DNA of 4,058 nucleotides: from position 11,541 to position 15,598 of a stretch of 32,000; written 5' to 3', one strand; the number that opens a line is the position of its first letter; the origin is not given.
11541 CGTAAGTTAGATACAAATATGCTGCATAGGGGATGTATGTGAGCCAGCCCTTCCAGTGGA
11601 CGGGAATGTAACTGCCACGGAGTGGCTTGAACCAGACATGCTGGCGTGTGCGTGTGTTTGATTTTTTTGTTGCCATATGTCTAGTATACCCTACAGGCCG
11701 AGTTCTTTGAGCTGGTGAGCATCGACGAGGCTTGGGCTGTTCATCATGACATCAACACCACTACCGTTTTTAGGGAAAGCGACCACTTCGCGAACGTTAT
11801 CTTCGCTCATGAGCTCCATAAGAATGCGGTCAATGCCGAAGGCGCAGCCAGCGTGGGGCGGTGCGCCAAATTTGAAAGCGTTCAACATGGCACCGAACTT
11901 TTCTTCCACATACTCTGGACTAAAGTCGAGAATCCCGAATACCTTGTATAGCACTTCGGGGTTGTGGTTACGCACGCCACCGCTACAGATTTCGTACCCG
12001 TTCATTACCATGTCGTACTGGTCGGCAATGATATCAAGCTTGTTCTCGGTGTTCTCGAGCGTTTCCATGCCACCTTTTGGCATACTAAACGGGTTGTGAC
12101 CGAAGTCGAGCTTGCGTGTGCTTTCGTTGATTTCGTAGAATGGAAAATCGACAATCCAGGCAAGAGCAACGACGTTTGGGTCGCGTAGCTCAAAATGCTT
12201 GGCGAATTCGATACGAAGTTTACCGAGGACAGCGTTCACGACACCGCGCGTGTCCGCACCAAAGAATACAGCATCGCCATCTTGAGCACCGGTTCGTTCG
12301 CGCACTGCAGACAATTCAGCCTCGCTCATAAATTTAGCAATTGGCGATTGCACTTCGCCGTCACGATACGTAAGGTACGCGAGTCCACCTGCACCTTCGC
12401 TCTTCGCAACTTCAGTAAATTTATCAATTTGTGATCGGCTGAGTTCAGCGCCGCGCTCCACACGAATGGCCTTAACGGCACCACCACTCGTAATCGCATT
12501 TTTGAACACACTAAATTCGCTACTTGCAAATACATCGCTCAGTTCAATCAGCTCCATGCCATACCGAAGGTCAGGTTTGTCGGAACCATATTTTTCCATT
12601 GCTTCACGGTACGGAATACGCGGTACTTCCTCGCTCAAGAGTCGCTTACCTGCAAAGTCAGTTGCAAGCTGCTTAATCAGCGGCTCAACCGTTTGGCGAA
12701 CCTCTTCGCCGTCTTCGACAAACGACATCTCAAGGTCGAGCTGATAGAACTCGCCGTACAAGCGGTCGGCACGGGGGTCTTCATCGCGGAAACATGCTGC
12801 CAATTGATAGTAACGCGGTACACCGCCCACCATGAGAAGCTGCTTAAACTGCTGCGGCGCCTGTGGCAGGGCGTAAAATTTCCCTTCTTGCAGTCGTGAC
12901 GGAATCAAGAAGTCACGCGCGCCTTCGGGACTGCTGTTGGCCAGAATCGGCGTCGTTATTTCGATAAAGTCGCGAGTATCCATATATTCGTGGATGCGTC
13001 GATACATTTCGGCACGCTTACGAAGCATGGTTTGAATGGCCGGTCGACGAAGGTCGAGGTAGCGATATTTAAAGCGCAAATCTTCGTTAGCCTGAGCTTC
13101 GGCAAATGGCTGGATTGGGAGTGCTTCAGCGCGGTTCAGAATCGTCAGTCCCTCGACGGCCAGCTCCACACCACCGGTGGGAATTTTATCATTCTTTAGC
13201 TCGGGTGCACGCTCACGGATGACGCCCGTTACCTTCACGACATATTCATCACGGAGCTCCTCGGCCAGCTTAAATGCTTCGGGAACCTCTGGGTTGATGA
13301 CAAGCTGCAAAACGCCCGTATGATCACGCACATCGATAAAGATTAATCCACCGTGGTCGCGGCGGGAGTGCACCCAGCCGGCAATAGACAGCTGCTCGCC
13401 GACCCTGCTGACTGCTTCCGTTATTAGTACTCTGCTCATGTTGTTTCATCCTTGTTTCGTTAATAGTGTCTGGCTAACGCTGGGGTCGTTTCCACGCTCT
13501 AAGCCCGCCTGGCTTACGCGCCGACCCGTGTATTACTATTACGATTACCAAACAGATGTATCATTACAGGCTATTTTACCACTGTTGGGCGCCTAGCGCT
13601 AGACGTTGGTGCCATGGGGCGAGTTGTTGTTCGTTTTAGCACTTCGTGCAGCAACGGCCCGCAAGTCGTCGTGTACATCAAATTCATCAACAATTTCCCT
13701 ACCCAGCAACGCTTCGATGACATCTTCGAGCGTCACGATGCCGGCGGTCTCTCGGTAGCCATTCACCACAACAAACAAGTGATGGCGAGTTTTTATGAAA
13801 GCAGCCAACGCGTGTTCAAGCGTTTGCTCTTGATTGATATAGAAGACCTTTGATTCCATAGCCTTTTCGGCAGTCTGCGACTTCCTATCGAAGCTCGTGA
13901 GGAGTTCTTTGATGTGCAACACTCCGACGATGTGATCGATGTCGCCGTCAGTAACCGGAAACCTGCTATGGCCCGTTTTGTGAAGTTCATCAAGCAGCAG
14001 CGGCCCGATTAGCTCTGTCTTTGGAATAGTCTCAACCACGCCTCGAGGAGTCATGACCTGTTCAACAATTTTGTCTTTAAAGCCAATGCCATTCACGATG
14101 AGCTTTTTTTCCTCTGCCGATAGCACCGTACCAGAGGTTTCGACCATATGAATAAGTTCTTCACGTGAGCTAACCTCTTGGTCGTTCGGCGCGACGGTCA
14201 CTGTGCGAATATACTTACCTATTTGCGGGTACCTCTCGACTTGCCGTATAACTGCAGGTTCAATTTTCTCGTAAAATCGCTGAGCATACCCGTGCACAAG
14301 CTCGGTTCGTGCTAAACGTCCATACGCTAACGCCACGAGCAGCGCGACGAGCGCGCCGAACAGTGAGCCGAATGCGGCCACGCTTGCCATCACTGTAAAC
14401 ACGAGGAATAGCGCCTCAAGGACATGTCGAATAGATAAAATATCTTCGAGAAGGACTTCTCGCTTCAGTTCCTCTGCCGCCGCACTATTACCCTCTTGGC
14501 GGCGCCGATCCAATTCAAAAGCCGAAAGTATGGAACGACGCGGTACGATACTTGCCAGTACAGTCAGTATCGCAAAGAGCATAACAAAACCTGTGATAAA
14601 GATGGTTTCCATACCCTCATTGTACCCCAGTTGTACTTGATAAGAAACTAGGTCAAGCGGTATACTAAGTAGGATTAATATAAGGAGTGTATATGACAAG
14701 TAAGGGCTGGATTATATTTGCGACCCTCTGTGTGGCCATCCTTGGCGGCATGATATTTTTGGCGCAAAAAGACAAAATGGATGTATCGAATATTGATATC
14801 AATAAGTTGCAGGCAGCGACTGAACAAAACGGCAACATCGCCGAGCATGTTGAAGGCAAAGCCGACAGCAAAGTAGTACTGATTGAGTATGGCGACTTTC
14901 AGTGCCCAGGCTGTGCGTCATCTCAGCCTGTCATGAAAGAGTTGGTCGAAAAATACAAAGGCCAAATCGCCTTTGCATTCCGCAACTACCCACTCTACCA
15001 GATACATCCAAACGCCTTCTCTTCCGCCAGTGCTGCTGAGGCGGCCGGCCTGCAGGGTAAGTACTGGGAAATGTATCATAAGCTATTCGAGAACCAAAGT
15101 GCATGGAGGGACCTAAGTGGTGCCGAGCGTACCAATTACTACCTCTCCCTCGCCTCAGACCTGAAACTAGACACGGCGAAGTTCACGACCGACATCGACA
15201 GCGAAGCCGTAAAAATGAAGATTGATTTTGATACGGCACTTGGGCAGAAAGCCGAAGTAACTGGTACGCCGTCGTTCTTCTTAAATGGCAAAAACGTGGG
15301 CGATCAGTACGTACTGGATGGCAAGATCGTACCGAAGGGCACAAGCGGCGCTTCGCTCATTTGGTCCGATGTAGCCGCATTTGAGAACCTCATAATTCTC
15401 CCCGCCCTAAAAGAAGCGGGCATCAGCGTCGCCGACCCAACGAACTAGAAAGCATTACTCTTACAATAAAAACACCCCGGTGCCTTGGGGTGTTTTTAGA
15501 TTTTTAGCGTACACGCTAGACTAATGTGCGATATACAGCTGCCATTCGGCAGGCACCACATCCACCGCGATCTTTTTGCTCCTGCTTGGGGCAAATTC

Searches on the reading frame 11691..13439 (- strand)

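Call 45: search_protein_families(library=pfam, proteins=[window:11691-13439:-], max_evalue=0.001)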
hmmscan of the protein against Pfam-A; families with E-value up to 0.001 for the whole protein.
window:11691-13439:- (582 aa): 3 families
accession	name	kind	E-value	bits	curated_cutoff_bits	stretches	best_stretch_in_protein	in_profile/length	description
PF00152.25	tRNA-synt_2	-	1.4e-103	346.6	25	1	118-558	1-307/308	tRNA synthetases class II (D, K and N)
PF02938.19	GAD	-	4.4e-28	97.8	23.4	1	312-404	1-94/95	GAD domain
PF01336.31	tRNA_anti-codon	-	1.2e-18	67.2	27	1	18-101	2-75/75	OB-fold nucleic acid binding domain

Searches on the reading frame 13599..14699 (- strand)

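Call 45: search_protein_families(library=pfam, proteins=[window:13599-14699:-], max_evalue=0.001)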
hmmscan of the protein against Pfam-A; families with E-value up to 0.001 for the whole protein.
window:13599-14699:- (366 aa): 1 family
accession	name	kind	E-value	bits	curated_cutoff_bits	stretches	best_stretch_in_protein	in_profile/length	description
PF00571.33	CBS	-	4.5e-15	56.2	24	1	280-332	4-56/57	CBS domain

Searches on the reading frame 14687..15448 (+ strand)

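Call 45: search_protein_families(library=pfam, proteins=[window:14687-15448:+], max_evalue=0.001)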
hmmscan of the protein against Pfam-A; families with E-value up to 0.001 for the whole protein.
window:14687-15448:+ (253 aa): 5 families
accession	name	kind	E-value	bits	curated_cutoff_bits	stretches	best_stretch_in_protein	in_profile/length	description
PF13462.12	Thioredoxin_4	-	4.5e-24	85.9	23.2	1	52-206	4-152/165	Thioredoxin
PF01323.26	DSBA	-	4e-15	56.5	25.6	1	65-204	2-177/191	DSBA-like thioredoxin domain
PF13743.12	Thioredoxin_5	-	1e-06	29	27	1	110-206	74-170/186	Thioredoxin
PF00085.26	Thioredoxin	-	5.1e-05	23.7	23.5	0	60-97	17-54/103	Thioredoxin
PF13098.12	Thioredoxin_2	-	0.00058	20.6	27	0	60-209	4-90/104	Thioredoxin-like domain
